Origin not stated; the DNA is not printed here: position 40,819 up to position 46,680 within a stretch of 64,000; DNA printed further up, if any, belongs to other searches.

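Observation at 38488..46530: Two nuclear-pore/transport genes flank histone H3: an FG-repeat RanBD protein and a Nup155/Nup170 homologue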

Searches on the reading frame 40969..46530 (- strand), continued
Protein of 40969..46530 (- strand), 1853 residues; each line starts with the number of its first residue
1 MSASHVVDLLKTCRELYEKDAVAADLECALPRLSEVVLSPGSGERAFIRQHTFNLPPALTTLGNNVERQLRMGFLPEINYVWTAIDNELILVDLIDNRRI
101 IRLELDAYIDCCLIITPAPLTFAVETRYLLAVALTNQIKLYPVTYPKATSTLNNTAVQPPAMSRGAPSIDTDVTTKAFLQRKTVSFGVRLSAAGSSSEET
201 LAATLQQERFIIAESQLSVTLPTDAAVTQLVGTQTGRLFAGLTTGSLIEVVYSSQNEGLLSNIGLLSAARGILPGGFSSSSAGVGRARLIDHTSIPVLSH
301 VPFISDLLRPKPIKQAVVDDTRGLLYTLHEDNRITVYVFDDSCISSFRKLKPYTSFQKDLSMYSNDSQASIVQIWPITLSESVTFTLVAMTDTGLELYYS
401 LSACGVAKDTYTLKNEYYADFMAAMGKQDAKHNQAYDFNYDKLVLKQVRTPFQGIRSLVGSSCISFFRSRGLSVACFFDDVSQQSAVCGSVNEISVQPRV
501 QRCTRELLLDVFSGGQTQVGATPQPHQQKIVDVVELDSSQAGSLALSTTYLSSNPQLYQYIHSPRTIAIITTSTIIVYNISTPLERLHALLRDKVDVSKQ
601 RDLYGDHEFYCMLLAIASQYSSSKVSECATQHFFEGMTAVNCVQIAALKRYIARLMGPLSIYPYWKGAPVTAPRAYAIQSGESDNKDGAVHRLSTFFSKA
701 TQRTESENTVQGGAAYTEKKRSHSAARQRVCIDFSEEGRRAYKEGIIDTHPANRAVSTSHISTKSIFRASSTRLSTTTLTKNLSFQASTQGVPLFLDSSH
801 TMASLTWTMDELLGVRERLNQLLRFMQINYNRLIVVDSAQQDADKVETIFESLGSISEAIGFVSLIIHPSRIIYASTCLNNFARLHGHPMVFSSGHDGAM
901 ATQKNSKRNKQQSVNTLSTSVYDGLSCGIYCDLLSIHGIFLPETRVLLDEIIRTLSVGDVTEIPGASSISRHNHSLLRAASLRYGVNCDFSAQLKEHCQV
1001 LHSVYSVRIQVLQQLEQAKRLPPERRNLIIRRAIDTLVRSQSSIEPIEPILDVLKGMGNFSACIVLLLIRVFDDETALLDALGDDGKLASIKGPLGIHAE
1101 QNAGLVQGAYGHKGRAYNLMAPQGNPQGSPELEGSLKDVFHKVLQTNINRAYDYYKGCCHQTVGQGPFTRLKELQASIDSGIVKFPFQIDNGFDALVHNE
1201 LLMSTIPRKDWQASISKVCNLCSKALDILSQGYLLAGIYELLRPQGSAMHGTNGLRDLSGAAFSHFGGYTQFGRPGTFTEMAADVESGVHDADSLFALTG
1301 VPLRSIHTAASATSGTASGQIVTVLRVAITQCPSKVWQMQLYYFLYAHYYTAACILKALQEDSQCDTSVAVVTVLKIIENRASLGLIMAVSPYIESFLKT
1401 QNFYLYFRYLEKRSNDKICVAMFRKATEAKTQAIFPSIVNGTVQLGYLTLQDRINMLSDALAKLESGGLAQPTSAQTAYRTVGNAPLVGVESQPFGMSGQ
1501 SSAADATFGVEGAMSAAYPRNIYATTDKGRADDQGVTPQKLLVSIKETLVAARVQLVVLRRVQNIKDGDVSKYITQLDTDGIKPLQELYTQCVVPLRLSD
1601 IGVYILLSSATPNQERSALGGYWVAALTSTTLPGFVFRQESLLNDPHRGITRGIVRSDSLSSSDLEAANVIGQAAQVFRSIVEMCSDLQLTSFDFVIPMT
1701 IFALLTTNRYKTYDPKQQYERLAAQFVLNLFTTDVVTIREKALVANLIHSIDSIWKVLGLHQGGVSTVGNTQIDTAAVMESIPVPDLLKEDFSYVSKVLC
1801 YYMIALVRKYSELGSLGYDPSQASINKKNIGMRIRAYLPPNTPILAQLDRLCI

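Call 40: list_cluster_members(proteins=[window:40972-46530:-, window:39463-39900:-])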
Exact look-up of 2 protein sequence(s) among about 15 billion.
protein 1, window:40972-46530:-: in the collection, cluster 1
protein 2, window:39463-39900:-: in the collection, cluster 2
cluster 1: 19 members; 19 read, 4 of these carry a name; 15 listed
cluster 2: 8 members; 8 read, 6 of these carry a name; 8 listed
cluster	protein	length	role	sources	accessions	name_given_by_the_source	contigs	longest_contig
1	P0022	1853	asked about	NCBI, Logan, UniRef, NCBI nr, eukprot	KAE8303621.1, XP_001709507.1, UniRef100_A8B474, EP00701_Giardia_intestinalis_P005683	Nuclear pore complex subunit [Giardia duodenalis] | Nuclear pore complex subunit n=1 Tax=Giardia intestinalis (strain ATCC 50803 / WB clone ... | Nuclear pore complex subunit [Giardia intestinalis]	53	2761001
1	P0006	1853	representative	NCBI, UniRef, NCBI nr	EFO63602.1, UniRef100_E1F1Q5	Hypothetical protein GLP15_4703 [Giardia lamblia P15] | Nucleoporin Nup133/Nup155-like N-terminal domain-containing protein n=1 Tax=Giardia ...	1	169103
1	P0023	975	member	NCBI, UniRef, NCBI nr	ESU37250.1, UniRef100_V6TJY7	Nuclear pore complex subunit [Giardia duodenalis] | Nuclear pore complex subunit n=1 Tax=Giardia intestinalis TaxID=5741 RepID=V6TJY7_GIAIN | Nuclear pore complex subunit [Giardia intestinalis]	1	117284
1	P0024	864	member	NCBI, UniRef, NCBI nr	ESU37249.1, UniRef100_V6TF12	Nuclear pore complex subunit [Giardia duodenalis] | Nuclear pore complex subunit n=1 Tax=Giardia intestinalis TaxID=5741 RepID=V6TF12_GIAIN | Nuclear pore complex subunit [Giardia intestinalis]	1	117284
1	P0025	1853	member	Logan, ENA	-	-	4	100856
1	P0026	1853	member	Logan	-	-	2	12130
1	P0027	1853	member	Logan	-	-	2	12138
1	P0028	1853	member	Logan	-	-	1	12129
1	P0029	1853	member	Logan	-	-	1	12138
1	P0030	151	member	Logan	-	-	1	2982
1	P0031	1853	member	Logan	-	-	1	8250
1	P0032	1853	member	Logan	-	-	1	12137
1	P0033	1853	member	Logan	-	-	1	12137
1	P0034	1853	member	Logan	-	-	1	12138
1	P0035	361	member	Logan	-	-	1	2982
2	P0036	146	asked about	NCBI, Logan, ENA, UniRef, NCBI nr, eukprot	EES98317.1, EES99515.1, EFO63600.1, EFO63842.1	histone H3 [Giardia duodenalis assemblage B] | Histone H3 n=6 Tax=Giardia intestinalis TaxID=5741 RepID=E2RU29_GIAIC | histone H3 [Giardia intestinalis]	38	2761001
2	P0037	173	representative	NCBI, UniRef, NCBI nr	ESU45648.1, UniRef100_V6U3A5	Histone H3 [Giardia duodenalis] | Histone H3 n=1 Tax=Giardia intestinalis TaxID=5741 RepID=V6U3A5_GIAIN | Histone H3 [Giardia intestinalis]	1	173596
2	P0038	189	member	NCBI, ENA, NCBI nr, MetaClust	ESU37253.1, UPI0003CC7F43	Histone H3 [Giardia duodenalis] | Histone H3 [Giardia intestinalis] | status=active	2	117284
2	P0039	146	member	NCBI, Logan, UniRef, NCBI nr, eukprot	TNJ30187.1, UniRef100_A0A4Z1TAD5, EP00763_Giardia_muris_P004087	histone H3 [Giardia muris] | Histone H3 n=1 Tax=Giardia muris TaxID=5742 RepID=A0A4Z1TAD5_GIAMU | TNJ30187.1 histone H3 [Giardia muris]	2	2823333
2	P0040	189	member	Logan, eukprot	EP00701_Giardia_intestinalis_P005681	XP_001709505.1 Histone H3 [Giardia lamblia ATCC 50803]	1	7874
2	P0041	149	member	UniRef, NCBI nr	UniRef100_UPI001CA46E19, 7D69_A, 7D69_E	Histone H3 n=1 Tax=Giardia intestinalis TaxID=5741 RepID=UPI001CA46E19 | Chain A, Histone H3 [Giardia intestinalis]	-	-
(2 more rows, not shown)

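Call 48: search_protein_families(library=pfam, proteins=[P0010, P0009, P0008], max_evalue=1)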
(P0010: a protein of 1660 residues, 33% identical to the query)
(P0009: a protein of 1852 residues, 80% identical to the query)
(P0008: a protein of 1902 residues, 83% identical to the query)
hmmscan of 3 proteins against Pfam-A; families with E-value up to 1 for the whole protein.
P0010 (1660 aa): 2 families
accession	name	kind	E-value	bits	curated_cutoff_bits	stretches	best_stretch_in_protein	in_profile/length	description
PF08801.17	Nucleoporin_N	-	2.7e-21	76.3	23.7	1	47-379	5-305/430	Nup133 N terminal like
PF03177.20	Nucleoporin_C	-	8.1e-05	22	25.9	1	1211-1290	360-429/672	Non-repetitive/WGA-negative nucleoporin C-terminal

P0009 (1852 aa): 2 families
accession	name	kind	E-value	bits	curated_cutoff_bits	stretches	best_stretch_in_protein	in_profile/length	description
PF08801.17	Nucleoporin_N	-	2.2e-18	66.7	23.7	1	45-576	3-428/430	Nup133 N terminal like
PF03177.20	Nucleoporin_C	-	0.038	13.1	25.9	1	1534-1608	440-519/672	Non-repetitive/WGA-negative nucleoporin C-terminal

P0008 (1902 aa): 2 families
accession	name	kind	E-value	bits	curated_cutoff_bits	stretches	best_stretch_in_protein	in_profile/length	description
PF08801.17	Nucleoporin_N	-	7e-20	71.6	23.7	1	95-459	3-309/430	Nup133 N terminal like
PF03177.20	Nucleoporin_C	-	0.73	8.9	25.9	1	1584-1657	440-518/672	Non-repetitive/WGA-negative nucleoporin C-terminal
